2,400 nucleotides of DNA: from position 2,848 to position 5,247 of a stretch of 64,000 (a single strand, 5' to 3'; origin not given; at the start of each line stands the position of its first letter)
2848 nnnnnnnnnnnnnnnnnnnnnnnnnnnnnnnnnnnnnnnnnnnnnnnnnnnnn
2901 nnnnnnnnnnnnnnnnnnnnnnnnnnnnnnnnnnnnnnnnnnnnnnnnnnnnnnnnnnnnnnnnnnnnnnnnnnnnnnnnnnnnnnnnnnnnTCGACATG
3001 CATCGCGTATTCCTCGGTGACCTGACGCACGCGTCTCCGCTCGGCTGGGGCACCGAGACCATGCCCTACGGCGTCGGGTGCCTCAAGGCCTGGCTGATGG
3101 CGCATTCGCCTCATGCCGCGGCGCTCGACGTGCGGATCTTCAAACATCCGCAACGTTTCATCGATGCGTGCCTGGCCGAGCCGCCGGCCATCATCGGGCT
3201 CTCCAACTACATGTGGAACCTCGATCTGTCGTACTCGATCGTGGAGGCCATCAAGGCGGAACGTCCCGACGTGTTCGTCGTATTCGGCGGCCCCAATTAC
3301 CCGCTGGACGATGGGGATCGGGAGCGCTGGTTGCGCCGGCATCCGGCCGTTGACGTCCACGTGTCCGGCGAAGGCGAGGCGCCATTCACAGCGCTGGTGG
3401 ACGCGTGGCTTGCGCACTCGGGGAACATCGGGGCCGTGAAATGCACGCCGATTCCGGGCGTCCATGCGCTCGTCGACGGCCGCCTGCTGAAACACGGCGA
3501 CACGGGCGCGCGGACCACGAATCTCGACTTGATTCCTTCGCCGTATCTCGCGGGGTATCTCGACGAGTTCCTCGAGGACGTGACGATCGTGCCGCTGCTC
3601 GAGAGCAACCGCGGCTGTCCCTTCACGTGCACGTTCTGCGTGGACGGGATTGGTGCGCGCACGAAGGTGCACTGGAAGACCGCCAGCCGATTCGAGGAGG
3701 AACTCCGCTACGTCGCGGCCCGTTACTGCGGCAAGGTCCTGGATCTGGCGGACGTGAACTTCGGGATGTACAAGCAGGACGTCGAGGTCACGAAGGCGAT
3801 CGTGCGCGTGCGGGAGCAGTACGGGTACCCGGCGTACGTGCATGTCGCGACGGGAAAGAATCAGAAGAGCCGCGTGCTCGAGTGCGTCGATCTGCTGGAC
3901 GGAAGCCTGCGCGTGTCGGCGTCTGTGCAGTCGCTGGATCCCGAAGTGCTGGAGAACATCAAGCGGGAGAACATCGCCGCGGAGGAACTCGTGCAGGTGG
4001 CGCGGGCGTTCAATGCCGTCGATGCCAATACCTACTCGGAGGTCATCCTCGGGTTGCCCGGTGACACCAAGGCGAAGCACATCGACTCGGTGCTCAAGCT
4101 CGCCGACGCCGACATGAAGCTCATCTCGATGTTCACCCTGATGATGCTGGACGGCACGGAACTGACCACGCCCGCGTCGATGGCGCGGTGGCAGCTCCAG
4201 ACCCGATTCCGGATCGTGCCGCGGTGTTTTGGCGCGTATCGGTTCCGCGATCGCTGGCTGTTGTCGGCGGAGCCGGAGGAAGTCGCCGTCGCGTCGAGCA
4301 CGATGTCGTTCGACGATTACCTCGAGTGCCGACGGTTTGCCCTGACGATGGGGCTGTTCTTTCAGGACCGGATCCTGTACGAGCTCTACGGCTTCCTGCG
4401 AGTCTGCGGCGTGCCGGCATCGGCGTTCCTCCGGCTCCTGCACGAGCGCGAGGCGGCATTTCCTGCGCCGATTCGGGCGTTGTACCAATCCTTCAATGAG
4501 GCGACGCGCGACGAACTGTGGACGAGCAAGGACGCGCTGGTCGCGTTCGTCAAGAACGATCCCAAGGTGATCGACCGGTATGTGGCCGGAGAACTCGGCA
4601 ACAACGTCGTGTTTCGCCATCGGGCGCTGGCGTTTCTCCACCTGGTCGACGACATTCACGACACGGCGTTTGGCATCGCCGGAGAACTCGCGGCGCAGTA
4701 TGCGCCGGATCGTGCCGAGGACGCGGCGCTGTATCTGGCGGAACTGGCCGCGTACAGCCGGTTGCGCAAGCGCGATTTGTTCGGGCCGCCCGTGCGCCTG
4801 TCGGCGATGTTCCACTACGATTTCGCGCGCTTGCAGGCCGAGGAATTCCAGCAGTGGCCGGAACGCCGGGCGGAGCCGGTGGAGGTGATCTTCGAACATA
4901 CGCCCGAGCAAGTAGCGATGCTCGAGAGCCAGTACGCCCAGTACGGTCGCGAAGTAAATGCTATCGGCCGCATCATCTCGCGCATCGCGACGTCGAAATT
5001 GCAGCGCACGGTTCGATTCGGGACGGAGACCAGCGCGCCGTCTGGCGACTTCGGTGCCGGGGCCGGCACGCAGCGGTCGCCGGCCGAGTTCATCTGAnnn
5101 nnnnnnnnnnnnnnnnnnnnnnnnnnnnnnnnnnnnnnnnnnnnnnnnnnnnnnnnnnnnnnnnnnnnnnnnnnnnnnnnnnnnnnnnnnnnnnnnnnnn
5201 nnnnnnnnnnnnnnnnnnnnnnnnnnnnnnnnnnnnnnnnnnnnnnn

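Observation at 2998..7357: B12-binding radical SAM enzyme, DUF115/Maf-like protein and a 434-aa orphan inserted between Pse genes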

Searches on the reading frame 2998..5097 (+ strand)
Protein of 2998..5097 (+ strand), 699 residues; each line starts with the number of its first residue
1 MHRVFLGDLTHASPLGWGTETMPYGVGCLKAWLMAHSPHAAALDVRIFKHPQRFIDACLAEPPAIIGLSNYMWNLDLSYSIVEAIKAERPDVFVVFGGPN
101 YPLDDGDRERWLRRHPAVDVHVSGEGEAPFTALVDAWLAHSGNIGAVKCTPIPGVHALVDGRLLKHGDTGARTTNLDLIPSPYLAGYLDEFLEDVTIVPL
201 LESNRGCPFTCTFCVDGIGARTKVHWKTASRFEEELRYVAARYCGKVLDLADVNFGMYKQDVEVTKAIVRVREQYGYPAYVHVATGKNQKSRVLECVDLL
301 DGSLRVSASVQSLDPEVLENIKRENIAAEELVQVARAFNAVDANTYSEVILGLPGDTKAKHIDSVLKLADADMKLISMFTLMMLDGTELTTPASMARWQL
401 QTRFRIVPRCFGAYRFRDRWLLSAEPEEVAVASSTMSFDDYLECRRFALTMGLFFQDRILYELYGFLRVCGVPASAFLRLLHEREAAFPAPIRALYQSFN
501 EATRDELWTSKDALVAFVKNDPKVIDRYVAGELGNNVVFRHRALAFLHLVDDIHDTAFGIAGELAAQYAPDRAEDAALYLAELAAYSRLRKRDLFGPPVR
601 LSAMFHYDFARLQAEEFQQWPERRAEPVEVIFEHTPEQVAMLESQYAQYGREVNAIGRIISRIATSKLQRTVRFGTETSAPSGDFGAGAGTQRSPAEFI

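Call 9: search_protein_families(library=pfam, proteins=[window:2998-5097:+], max_evalue=0.01)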
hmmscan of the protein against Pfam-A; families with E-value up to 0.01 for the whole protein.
window:2998-5097:+ (699 aa): 2 families
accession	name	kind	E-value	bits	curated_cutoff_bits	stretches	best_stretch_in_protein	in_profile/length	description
PF02310.24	B12-binding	-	2.1e-11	44.1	32.1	1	20-134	11-121/121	B12 binding domain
PF04055.27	Radical_SAM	-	3.6e-09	37.5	29.5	1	204-360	4-158/166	Radical SAM superfamily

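Call 11: search_protein_families(library=ncbifam, proteins=[window:2998-5097:+], max_evalue=0.1)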
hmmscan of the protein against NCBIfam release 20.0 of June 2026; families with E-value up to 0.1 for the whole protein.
window:2998-5097:+ (699 aa): 25 families
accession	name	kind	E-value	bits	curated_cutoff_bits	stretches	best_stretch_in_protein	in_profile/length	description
NF033712.0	B12_rSAM_KedN5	subfamily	1.3e-54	185.5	700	1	19-390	13-388/624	KedN5 family methylcobalamin-dependent radical SAM C-methyltransferase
TIGR03975.1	rSAM_ocin_1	subfamily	1.8e-17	63.1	281.85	1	49-359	111-418/606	RiPP maturation radical SAM C-methyltransferase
NF050148.1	rSAM_ApyD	equivalog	1.5e-12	46.8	750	1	53-262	65-263/645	RiPP biosynthesis radical SAM protein ApyD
TIGR04013.1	B12_SAM_MJ_1487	hypoth_equivalog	3.5e-09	36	251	2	60-215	40-168/382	TIGR04013 family B12-binding domain/radical SAM domain-containing protein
TIGR04367.1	HpnR_B12_rSAM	equivalog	4.9e-09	35.2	650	1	39-272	38-259/490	hopanoid C-3 methylase HpnR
TIGR04385.1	B12_rSAM_cofa1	equivalog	8.4e-09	35.1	450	1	82-370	90-362/438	B12 lower ligand biosynthesis radical SAM protein BzaD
NF038361.1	rSAM_Sden_1168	equivalog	2.7e-07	29.5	575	1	201-390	285-470/560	Sden_1168 family B12-binding radical SAM P-methyltransferase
TIGR02026.1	BchE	equivalog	8.8e-07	28.1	481.35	1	85-261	86-256/497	magnesium-protoporphyrin IX monomethyl ester anaerobic oxidative cyclase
TIGR04072.2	rSAM_ladder_B12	equivalog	2e-06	26.8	360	1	181-393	163-372/443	lipid biosynthesis B12-binding/radical SAM protein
TIGR04479.1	bcpD_PhpK_rSAM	subfamily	3.6e-06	25.6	600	1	202-361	245-399/504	PhpK family radical SAM P-methyltransferase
TIGR03471.1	HpnJ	equivalog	1.1e-05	24.6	577.6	1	81-393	87-387/472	hopanoid biosynthesis associated radical SAM protein HpnJ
TIGR01212.1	TIGR01212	equivalog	2.6e-05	23.5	180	1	305-390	140-224/302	tRNA modification radical SAM protein MnmL/YtqA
TIGR00089.1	TIGR00089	subfamily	0.00028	19.8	251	1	202-387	144-334/429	MiaB/RimO family radical SAM methylthiotransferase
TIGR04107.1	rSAM_HutW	equivalog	0.00032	19.6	400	1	302-401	151-250/419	heme anaerobic degradation radical SAM methyltransferase ChuW/HutW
NF053743.1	LipS2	equivalog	0.00044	19.8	270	1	204-391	30-212/292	LipS2 family lipoyl synthase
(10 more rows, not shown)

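Call 12: find_encoding_contigs(protein=window:2998-5097:+, flank=10000, max_places=6)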
Protein window:2998-5097:+ (699 aa): no gene with exactly this product is on record in the collection.

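Call 26: find_homologous_proteins(query=window:2998-5097:+, max_evalue=1e-10)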
Query window:2998-5097:+ (699 aa): 1810 proteins with E <= 1e-10 among 8000 candidates; the best 120 are listed.
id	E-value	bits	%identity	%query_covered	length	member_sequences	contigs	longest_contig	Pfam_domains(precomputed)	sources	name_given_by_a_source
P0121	0.0e+0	1610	100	100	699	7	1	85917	PF04055.28,PF02310.25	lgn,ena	-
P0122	0.0e+0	1261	79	100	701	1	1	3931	PF04055.28,PF02310.25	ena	-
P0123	0.0e+0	1174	74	100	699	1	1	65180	PF04055.28,PF02310.25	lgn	-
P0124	0.0e+0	1173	73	100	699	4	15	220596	PF04055.28,PF02310.25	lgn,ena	-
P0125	0.0e+0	1158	73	100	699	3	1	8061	PF04055.28,PF02310.25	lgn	-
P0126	0.0e+0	1156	73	100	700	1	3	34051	PF04055.28,PF02310.25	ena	-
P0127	0.0e+0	1043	66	100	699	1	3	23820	PF04055.28,PF02310.25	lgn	-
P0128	0.0e+0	1042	65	100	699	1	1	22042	PF04055.28,PF02310.25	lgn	-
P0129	0.0e+0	1040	66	99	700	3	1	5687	PF04055.28,PF02310.25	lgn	-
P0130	0.0e+0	1039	65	100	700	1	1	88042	PF04055.28,PF02310.25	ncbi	-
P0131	0.0e+0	1030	65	100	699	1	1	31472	PF04055.28,PF02310.25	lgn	-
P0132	0.0e+0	1029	66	100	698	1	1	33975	PF04055.28,PF02310.25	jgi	jgi:radical SAM superfamily enzyme YgiQ (UPF0313 family)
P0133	0.0e+0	1023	66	100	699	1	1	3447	PF04055.28,PF02310.25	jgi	jgi:radical SAM superfamily enzyme YgiQ (UPF0313 family)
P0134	0.0e+0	1016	64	99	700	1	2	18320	PF04055.28,PF02310.25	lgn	-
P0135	0.0e+0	1014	67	96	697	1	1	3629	PF04055.28,PF02310.25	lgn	-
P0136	0.0e+0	1011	64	99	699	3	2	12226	PF04055.28,PF02310.25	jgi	jgi:radical SAM superfamily enzyme YgiQ (UPF0313 family)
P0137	1.9e-290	983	63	99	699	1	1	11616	PF04055.28,PF02310.25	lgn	-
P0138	2.0e-286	970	62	99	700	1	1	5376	PF04055.28,PF02310.25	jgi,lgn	jgi:radical SAM superfamily enzyme YgiQ (UPF0313 family)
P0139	3.2e-249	847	54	99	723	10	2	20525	PF04055.28,PF02310.25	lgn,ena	-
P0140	3.7e-248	844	53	99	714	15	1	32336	PF04055.28,PF02310.25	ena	-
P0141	7.1e-247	839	53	99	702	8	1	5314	PF04055.28,PF02310.25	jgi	-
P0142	1.1e-246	839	53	99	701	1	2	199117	PF04055.28,PF02310.25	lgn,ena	-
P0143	2.9e-246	837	53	99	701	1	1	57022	PF04055.28,PF02310.25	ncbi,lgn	ncbi:MAG: radical SAM protein [Dehalococcoidia bacterium]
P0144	8.9e-246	836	53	99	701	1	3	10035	PF04055.28,PF02310.25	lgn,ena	-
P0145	3.1e-245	834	53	99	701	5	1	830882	PF04055.28,PF02310.25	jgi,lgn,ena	-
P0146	5.3e-245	833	54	99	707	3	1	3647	PF04055.28,PF02310.25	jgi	-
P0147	2.5e-241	821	54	99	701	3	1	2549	PF04055.28,PF02310.25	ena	-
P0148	1.3e-240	819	55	99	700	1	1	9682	PF04055.28,PF02310.25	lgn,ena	-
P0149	2.3e-240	818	52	97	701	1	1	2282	PF04055.28,PF02310.25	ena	-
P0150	5.3e-240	817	52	97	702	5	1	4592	PF04055.28,PF02310.25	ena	-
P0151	2.3e-239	815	51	99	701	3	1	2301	PF04055.28,PF02310.25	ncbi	-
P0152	6.5e-239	813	53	96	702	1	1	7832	PF04055.28,PF02310.25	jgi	-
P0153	3.0e-237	808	52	99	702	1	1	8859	PF04055.28,PF02310.25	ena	-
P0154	1.8e-236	805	52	99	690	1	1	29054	PF04055.28,PF02310.25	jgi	jgi:radical SAM superfamily enzyme YgiQ (UPF0313 family)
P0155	4.4e-236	804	53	96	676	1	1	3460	PF04055.28,PF02310.25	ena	-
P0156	5.0e-236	803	55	96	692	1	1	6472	PF04055.28,PF02310.25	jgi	-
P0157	5.8e-236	803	52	99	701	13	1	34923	PF04055.28,PF02310.25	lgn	-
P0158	5.2e-235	800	51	100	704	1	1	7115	PF04055.28,PF02310.25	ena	-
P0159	1.2e-234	799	51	96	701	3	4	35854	PF04055.28,PF02310.25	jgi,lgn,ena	jgi:radical SAM superfamily enzyme YgiQ (UPF0313 family)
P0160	4.1e-233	794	51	97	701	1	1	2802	PF04055.28,PF02310.25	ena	-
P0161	2.2e-232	791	50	99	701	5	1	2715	PF04055.28,PF02310.25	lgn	-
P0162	9.7e-224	763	49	97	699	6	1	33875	PF04055.28,PF02310.25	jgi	jgi:radical SAM superfamily enzyme YgiQ (UPF0313 family)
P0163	2.3e-223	762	49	97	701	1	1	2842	PF04055.28,PF02310.25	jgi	-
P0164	1.5e-222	759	48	100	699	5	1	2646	PF04055.28,PF02310.25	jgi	jgi:radical SAM superfamily enzyme YgiQ (UPF0313 family)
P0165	1.6e-222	759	50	96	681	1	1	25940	PF04055.28,PF02310.25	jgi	jgi:radical SAM superfamily enzyme YgiQ (UPF0313 family)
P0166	1.9e-220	752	46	100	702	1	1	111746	PF04055.28,PF02310.25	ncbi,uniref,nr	ncbi:anaerobic magnesium-protoporphyrin IX monomethyl ester cyclase protein [Marine Group I thaumarc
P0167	7.4e-220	750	49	100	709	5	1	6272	PF04055.28,PF02310.25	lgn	-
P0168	2.0e-218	745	48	96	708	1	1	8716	PF04055.28,PF02310.25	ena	-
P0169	3.3e-218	745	46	100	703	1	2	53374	PF04055.28,PF02310.25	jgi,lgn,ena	-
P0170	1.4e-216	739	46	100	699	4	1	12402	PF04055.28,PF02310.25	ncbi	-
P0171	1.4e-216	739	46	100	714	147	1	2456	PF04055.28,PF02310.25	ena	-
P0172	2.3e-216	738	48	100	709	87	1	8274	PF04055.28,PF02310.25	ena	-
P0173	1.2e-215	736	47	100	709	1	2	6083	PF04055.28,PF02310.25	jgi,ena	-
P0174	1.4e-215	736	46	96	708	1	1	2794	PF04055.28,PF02310.25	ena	-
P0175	1.5e-215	736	48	96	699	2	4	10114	PF04055.28,PF02310.25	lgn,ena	-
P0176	2.7e-215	735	46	100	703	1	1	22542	PF04055.28,PF02310.25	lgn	-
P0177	4.5e-215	734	47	96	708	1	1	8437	PF04055.28,PF02310.25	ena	-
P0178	6.6e-215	734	47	96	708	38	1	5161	PF04055.28,PF02310.25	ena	-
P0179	7.9e-215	733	48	100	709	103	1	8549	PF04055.28,PF02310.25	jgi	-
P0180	1.2e-214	733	47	96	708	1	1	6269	PF04055.28,PF02310.25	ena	-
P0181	1.6e-214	732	47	96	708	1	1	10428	PF04055.28,PF02310.25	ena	-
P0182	2.1e-214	732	49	94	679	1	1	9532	PF04055.28,PF02310.25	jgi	-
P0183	2.2e-214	732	47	96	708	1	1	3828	PF04055.28,PF02310.25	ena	-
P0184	3.0e-214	731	47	96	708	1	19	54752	PF04055.28,PF02310.25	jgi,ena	-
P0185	4.2e-214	731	47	96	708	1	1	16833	PF04055.28,PF02310.25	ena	-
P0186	4.2e-214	731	47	96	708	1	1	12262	PF04055.28,PF02310.25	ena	-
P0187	7.9e-214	730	47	96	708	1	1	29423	PF04055.28,PF02310.25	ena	-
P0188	1.6e-213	729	46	100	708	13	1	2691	PF04055.28,PF02310.25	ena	-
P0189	2.0e-213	729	47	96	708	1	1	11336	PF04055.28,PF02310.25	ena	-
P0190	2.8e-213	728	46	96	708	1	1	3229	PF04055.28,PF02310.25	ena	-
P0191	4.0e-213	728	47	100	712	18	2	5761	PF04055.28,PF02310.25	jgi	-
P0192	7.3e-213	727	46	96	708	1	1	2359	PF04055.28,PF02310.25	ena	-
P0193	8.4e-213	727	47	100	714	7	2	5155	PF04055.28,PF02310.25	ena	-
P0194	1.1e-212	726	45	100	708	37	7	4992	PF04055.28,PF02310.25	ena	-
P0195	3.7e-212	725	46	100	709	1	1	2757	PF04055.28,PF02310.25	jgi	jgi:radical SAM superfamily enzyme YgiQ (UPF0313 family)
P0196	9.3e-212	723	47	99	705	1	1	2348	PF04055.28,PF02310.25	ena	-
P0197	1.5e-211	723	45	100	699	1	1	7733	PF04055.28,PF02310.25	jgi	-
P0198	1.6e-211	722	46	99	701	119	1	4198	PF04055.28,PF02310.25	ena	-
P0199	1.8e-211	722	45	100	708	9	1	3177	PF04055.28,PF02310.25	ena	-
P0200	2.0e-211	722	45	100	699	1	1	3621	PF04055.28,PF02310.25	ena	-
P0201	2.3e-211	722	45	100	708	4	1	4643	PF04055.28,PF02310.25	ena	-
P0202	2.6e-211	722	46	99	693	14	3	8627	PF04055.28,PF02310.25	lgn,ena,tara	tara:strand:+ start:42 stop:2123 length:2082 start_codon:yes stop_codon:yes gene_type:complete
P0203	3.7e-211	721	45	100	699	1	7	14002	PF04055.28,PF02310.25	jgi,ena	jgi:radical SAM superfamily enzyme YgiQ (UPF0313 family)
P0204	4.1e-211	721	47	99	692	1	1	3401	PF04055.28,PF02310.25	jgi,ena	-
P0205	6.2e-211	721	46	96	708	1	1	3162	PF04055.28,PF02310.25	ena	-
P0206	1.8e-210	719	46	96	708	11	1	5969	PF04055.28,PF02310.25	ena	-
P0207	3.2e-210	718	46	100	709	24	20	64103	PF04055.28,PF02310.25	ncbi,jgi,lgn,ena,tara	tara:strand:+ start:26011 stop:28140 length:2130 start_codon:yes stop_codon:yes gene_type:complete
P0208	4.2e-210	718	45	100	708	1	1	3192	PF04055.28,PF02310.25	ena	-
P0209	5.4e-210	717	47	100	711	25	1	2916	PF04055.28,PF02310.25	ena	-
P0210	5.8e-210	717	46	96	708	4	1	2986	PF04055.28,PF02310.25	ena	-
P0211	6.0e-210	717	46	96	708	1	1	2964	PF04055.28,PF02310.25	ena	-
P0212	6.6e-210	717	45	100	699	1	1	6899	PF04055.28,PF02310.25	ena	-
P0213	8.0e-210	717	46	96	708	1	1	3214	PF04055.28,PF02310.25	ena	-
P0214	9.6e-210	717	47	100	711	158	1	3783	PF04055.28,PF02310.25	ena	-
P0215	1.2e-209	716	57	78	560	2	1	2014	PF04055.28,PF02310.25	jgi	jgi:radical SAM superfamily enzyme YgiQ (UPF0313 family)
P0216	1.2e-209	716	45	100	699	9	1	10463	PF04055.28,PF02310.25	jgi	jgi:radical SAM superfamily enzyme YgiQ (UPF0313 family)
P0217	1.3e-209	716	46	100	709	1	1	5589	PF04055.28,PF02310.25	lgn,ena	-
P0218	1.7e-209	716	45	100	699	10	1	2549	PF04055.28,PF02310.25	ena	-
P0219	9.5e-209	713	45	100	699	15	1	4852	PF04055.28,PF02310.25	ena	-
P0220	3.2e-208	712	44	100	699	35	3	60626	PF04055.28,PF02310.25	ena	-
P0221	1.8e-207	709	45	96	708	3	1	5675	PF04055.28,PF02310.25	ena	-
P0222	2.1e-207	709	44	100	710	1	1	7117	PF04055.28,PF02310.25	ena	-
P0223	2.3e-207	709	44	100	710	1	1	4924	PF04055.28,PF02310.25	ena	-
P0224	3.3e-207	708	45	100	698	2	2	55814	PF04055.28,PF02310.25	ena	-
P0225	4.3e-207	708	44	100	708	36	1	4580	PF04055.28,PF02310.25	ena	-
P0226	4.6e-207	708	45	100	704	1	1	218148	PF04055.28,PF02310.25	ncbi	ncbi:B12-binding domain-containing radical SAM protein [Nitrosopumilus sp. S6]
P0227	7.4e-207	707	44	100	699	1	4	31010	PF04055.28,PF02310.25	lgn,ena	-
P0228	1.3e-206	706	44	100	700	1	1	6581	PF04055.28,PF02310.25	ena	-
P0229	8.9e-205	700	48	97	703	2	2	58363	PF04055.28,PF02310.25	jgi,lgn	-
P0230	6.3e-203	694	47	100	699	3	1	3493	PF04055.28,PF02310.25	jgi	jgi:hypothetical protein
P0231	6.0e-202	691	47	100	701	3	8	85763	PF04055.28,PF02310.25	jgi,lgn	jgi:hypothetical protein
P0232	3.5e-201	688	47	98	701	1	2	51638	PF04055.28,PF02310.25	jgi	jgi:hypothetical protein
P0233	1.5e-200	686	48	97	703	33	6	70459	PF04055.28,PF02310.25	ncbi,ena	-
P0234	2.7e-199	682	45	100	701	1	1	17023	PF04055.28,PF02310.25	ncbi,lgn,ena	-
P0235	6.7e-197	674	49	91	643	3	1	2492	PF04055.28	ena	-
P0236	2.0e-196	673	47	97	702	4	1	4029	PF04055.28,PF02310.25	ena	-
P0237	4.8e-195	668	46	97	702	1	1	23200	PF04055.28,PF02310.25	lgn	-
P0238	6.9e-195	668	51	80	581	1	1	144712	PF04055.28,PF02310.25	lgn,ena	-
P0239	7.8e-195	667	46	96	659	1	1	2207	PF04055.28,PF02310.25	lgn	-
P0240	2.3e-194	666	46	98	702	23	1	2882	PF04055.28,PF02310.25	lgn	-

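Call 28: find_encoding_contigs(protein=P0226, flank=10000, max_places=1)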
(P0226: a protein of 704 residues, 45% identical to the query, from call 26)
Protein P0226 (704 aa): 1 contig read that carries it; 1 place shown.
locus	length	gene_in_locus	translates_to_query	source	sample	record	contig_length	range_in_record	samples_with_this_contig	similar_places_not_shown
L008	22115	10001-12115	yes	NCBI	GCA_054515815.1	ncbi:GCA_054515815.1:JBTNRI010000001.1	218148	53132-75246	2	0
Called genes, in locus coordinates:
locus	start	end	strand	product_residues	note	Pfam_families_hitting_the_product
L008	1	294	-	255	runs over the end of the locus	PF01978:TrmB, PF09339:HTH_IclR (weak), PF11495:TrmB_EBD_N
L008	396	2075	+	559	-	PF23545:Zn_ribbon_HMPTM, PF04055:Radical_SAM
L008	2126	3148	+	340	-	PF13439:Glyco_transf_4, PF00534:Glycos_transf_1, PF13692:Glyco_trans_1_4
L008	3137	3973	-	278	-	PF01073:3Beta_HSD, PF01370:Epimerase, PF04321:RmlD_sub_bind, PF02719:Polysacc_synt_2, PF16363:GDP_Man_Dehyd, PF07993:NAD_binding_4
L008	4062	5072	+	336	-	PF00106:adh_short, PF01073:3Beta_HSD, PF01370:Epimerase, PF02719:Polysacc_synt_2, PF04321:RmlD_sub_bind, PF05368:NmrA (weak), PF16363:GDP_Man_Dehyd, PF13460:NAD_binding_10, +2 more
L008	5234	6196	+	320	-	PF13692:Glyco_trans_1_4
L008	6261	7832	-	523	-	PF13231:PMT_2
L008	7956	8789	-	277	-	PF00106:adh_short, PF01370:Epimerase, PF13561:adh_short_C2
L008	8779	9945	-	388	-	PF01041:DegT_DnrJ_EryC1, PF01053:Cys_Met_Meta_PP (weak)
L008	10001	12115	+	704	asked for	PF02310:B12-binding, PF04055:Radical_SAM (weak)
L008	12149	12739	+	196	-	-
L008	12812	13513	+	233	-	PF02348:CTP_transf_3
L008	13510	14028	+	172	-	PF00702:Hydrolase (faint), PF08282:Hydrolase_3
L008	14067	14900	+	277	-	PF03102:NeuB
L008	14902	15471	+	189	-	PF13580:SIS_2, PF01380:SIS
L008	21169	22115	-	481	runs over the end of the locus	PF02310:B12-binding, PF04055:Radical_SAM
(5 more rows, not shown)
